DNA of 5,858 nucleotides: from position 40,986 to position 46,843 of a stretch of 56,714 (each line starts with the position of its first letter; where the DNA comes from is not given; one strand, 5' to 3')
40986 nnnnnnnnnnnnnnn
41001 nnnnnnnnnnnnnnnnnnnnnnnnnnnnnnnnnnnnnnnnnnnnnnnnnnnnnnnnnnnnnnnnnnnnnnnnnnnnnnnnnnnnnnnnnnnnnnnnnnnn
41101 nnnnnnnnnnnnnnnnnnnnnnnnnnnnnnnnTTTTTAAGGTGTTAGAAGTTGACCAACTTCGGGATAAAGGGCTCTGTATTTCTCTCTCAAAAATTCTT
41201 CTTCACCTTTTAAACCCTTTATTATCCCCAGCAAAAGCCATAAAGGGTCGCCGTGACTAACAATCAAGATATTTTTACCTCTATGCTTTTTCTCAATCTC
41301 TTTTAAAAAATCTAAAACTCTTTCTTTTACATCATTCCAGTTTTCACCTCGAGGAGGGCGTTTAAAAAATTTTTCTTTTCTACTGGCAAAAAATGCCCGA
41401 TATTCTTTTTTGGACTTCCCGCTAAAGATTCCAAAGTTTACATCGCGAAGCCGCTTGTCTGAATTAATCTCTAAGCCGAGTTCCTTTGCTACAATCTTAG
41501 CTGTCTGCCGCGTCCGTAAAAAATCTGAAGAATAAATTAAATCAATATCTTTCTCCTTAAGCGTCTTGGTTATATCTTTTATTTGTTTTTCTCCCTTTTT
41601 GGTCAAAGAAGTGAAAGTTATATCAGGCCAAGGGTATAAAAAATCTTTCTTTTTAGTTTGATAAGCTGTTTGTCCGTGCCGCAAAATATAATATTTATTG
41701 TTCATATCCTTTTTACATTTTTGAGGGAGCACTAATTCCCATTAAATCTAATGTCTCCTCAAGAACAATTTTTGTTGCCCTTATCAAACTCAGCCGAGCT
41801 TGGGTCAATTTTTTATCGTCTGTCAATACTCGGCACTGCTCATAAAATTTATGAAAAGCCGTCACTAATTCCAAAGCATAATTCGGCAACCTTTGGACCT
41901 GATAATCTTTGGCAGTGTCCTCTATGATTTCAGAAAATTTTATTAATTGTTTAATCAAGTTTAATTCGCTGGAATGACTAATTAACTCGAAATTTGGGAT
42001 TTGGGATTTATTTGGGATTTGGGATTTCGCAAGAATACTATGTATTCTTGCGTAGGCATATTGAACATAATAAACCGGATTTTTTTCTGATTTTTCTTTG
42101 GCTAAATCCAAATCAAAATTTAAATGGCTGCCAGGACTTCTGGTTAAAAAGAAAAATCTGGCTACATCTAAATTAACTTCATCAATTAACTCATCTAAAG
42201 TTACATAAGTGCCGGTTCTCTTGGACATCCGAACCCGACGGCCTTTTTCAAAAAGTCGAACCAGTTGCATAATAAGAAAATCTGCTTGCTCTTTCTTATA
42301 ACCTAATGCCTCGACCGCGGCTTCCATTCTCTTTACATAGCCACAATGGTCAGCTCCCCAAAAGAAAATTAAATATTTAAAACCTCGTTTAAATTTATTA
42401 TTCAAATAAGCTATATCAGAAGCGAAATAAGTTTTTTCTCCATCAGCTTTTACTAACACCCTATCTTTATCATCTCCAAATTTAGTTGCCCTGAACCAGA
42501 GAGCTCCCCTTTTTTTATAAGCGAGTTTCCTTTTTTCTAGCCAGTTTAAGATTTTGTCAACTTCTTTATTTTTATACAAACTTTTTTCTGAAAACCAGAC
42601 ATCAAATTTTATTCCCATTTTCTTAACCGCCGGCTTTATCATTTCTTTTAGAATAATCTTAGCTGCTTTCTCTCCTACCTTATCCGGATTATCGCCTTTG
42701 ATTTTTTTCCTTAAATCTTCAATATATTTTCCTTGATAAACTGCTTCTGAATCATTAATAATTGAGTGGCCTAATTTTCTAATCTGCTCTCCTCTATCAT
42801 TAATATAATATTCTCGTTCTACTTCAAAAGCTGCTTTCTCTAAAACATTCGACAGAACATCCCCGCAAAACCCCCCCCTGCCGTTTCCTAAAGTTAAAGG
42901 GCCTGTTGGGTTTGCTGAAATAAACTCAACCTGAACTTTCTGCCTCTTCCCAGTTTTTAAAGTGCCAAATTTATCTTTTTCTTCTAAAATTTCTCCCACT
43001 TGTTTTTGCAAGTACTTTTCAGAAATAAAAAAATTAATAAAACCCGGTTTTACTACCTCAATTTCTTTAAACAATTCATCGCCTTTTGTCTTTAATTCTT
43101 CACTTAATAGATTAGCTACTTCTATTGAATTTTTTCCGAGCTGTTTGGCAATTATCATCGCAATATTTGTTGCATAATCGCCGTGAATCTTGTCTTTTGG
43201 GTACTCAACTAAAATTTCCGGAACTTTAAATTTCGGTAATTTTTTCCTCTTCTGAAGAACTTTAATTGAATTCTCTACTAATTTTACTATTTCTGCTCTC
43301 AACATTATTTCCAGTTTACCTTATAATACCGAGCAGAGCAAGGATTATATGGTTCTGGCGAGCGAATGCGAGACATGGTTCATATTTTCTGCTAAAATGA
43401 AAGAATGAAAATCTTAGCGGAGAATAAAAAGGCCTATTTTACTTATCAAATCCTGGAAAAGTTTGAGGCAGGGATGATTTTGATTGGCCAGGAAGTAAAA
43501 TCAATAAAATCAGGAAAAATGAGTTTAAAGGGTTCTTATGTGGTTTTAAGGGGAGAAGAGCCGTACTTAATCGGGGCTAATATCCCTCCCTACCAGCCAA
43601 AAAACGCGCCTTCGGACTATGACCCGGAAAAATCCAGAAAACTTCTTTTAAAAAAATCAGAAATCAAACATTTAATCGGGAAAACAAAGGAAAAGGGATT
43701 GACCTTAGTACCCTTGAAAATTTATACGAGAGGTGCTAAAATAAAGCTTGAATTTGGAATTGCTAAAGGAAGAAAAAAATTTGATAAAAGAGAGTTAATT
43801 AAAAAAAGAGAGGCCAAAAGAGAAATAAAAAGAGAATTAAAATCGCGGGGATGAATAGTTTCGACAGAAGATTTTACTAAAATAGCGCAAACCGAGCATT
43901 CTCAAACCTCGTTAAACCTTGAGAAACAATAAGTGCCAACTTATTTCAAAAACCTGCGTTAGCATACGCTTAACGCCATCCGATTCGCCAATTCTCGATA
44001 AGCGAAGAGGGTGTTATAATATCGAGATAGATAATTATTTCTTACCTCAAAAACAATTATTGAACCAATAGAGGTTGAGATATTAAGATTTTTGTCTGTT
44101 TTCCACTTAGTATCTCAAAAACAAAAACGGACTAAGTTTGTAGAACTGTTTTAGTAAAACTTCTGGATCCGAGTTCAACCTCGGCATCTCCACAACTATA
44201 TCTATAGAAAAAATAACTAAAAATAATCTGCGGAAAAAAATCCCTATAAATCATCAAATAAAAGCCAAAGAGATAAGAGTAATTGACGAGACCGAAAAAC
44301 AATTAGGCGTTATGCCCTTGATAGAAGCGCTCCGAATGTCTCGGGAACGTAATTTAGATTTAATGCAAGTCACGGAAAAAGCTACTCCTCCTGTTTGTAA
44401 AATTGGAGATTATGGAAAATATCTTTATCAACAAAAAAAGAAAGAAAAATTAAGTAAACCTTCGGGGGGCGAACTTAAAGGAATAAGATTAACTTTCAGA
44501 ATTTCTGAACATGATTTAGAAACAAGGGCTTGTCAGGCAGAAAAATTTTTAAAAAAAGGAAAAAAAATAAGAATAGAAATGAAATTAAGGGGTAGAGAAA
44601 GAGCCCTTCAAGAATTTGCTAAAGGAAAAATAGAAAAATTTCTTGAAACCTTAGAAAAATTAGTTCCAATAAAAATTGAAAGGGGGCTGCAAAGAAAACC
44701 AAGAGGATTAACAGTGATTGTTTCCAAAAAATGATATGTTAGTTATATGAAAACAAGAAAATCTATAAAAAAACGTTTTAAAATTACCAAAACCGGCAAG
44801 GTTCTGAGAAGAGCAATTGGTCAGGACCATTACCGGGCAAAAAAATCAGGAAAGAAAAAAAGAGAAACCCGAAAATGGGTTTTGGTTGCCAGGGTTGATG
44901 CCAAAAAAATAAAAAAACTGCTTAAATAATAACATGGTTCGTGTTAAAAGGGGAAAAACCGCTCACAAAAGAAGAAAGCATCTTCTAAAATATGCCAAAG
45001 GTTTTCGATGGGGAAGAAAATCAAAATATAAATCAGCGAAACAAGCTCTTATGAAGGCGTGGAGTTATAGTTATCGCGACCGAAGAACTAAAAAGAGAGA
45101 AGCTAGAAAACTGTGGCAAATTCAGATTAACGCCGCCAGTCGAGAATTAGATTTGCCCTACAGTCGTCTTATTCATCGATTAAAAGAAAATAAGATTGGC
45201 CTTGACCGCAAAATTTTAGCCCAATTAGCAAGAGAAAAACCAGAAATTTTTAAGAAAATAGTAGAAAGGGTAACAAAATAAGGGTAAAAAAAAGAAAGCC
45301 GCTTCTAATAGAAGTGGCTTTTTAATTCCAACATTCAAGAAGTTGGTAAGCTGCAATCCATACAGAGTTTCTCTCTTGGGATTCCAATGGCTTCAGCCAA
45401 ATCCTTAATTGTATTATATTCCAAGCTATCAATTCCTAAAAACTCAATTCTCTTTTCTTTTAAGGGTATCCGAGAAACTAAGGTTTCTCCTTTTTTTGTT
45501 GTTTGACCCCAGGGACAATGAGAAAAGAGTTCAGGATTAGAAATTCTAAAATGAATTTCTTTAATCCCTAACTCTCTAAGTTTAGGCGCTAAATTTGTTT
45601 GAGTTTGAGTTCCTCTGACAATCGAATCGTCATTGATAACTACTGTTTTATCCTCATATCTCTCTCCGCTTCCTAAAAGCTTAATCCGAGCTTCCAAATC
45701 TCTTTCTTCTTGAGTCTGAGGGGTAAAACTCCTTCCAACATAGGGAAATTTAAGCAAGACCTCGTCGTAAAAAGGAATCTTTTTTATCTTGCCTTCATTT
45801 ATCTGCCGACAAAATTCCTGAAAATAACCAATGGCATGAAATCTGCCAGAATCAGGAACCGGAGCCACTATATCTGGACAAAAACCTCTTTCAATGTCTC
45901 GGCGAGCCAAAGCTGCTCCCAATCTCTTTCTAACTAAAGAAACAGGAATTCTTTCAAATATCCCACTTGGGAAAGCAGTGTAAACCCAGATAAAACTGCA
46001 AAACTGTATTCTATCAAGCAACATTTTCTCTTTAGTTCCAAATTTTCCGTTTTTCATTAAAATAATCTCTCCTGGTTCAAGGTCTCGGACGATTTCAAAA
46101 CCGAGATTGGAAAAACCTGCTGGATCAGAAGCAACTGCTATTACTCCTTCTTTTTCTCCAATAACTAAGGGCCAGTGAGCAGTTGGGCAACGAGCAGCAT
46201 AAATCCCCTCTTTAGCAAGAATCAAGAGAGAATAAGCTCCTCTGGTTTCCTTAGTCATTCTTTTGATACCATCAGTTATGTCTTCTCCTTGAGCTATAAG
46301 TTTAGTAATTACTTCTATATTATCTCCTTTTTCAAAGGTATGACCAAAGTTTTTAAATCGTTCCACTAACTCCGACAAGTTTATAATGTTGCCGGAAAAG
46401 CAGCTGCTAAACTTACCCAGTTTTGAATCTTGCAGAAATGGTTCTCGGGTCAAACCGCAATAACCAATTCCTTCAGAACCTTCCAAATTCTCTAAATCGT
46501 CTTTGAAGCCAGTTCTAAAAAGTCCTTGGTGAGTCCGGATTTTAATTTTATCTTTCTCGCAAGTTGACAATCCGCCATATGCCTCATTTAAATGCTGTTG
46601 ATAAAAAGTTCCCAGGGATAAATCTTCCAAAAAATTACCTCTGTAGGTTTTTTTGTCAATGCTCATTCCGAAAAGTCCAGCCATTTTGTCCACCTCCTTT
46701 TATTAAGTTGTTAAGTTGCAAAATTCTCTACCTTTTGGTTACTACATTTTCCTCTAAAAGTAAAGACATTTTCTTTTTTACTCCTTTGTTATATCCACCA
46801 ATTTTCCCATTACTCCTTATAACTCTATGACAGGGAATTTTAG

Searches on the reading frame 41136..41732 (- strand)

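Call 15: search_protein_families(library=pfam, proteins=[window:41136-41732:-], max_evalue=0.001)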
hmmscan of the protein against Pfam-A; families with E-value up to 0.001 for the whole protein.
window:41136-41732:- (198 aa): 1 family
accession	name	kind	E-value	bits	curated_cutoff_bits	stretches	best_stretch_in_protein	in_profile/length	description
PF00300.27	His_Phos_1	-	2.4e-41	142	21.7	1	15-177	2-164/194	Histidine phosphatase superfamily (branch 1)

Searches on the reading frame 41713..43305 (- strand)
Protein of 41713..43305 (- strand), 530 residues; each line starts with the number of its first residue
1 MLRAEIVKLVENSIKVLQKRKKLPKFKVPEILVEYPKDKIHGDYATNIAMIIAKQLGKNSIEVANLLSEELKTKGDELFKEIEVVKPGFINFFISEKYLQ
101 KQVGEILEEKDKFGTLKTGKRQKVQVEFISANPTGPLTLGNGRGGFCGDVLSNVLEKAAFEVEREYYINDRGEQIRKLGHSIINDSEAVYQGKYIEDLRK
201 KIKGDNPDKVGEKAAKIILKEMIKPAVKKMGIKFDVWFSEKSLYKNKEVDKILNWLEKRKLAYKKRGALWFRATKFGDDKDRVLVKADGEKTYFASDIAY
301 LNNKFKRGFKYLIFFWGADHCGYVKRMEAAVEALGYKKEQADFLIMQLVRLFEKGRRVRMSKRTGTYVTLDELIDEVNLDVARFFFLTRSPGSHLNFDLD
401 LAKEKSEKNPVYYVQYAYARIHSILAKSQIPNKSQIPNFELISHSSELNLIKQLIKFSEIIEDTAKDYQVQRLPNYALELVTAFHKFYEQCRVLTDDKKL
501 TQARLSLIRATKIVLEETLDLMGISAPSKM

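Call 15: search_protein_families(library=pfam, proteins=[window:41713-43305:-], max_evalue=0.001)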
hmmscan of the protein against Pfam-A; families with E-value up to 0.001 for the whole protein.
window:41713-43305:- (530 aa): 5 families
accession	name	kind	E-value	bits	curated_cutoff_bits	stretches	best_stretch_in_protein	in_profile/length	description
PF05746.21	DALR_1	-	8.4e-36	123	22.3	1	414-530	1-117/117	DALR anticodon binding domain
PF00750.26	tRNA-synt_1d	-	4.2e-21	75.8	23.3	2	200-377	123-298/349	tRNA synthetases class I (R), catalytic domain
PF03485.21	Arg_tRNA_synt_N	-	8.4e-21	74.8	21.5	1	16-94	13-85/85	Arginyl tRNA synthetase N terminal domain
PF01921.24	tRNA-synt_1f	-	0.00029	20.3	27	0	355-400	279-323/360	tRNA synthetases class I (K)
PF09334.17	tRNA-synt_1g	-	0.00073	18.8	20.1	0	359-398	327-367/391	tRNA synthetases class I (M)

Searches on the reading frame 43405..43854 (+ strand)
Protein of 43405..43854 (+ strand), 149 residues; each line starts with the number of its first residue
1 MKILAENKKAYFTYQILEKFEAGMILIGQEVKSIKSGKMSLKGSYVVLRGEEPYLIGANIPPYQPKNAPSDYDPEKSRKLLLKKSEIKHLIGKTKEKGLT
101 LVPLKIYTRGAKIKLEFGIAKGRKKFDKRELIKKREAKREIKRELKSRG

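Call 15: search_protein_families(library=pfam, proteins=[window:43405-43854:+], max_evalue=0.001)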
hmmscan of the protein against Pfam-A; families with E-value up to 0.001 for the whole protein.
window:43405-43854:+ (149 aa): 1 family
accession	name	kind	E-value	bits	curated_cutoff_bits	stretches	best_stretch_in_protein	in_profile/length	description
PF01668.23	SmpB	-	2.9e-51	173.6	27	1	5-146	2-142/143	SmpB protein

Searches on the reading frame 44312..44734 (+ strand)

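Call 15: search_protein_families(library=pfam, proteins=[window:44312-44734:+], max_evalue=0.001)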
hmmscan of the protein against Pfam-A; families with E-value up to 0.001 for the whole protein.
window:44312-44734:+ (140 aa): 2 families
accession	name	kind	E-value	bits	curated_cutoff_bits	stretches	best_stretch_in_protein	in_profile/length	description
PF00707.27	IF3_C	-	1.3e-17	63.9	34.8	1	54-139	2-85/86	Translation initiation factor IF-3, C-terminal domain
PF05198.21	IF3_N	-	1.4e-17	64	26.9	1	1-46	23-68/70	Translation initiation factor IF-3, N-terminal domain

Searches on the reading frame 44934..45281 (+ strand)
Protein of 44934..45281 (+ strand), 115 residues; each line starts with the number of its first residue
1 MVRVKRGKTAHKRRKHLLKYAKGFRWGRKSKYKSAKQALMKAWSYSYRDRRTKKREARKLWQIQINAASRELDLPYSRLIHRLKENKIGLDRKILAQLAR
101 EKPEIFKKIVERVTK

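Call 15: search_protein_families(library=pfam, proteins=[window:44934-45281:+], max_evalue=0.001)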
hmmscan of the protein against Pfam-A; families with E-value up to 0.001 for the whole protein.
window:44934-45281:+ (115 aa): 1 family
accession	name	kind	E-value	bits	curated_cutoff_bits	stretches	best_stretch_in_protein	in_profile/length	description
PF00453.23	Ribosomal_L20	-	6.2e-36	123.2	30.8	1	3-109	1-107/107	Ribosomal protein L20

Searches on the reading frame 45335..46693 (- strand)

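Call 15: search_protein_families(library=pfam, proteins=[window:45335-46693:-], max_evalue=0.001)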
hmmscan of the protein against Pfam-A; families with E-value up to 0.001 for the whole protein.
window:45335-46693:- (452 aa): 1 family
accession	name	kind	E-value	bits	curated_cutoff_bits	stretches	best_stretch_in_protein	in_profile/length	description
PF13537.11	GATase_7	-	2e-10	41.2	25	1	84-192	14-119/123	Glutamine amidotransferase domain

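Call 62: search_protein_families(library=ncbifam, proteins=[window:45335-46693:-], max_evalue=0.001)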
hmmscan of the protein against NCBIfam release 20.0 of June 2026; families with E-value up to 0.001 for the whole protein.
window:45335-46693:- (452 aa): 4 families
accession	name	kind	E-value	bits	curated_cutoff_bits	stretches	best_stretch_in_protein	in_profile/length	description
TIGR01134.1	purF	equivalog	1.3e-60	206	350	1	30-447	21-426/432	amidophosphoribosyltransferase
NF001484.0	PRK00331.1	subfamily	1.1e-09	37.2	381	1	100-217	100-220/601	isomerizing glutamine--fructose-6-phosphate transaminase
TIGR01135.1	glmS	equivalog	2.3e-08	33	418.05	1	101-219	100-221/607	glutamine--fructose-6-phosphate transaminase (isomerizing)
TIGR01536.1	asn_synth_AEB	equivalog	2.5e-05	23.5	267.1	1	96-203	72-174/517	asparagine synthase (glutamine-hydrolyzing)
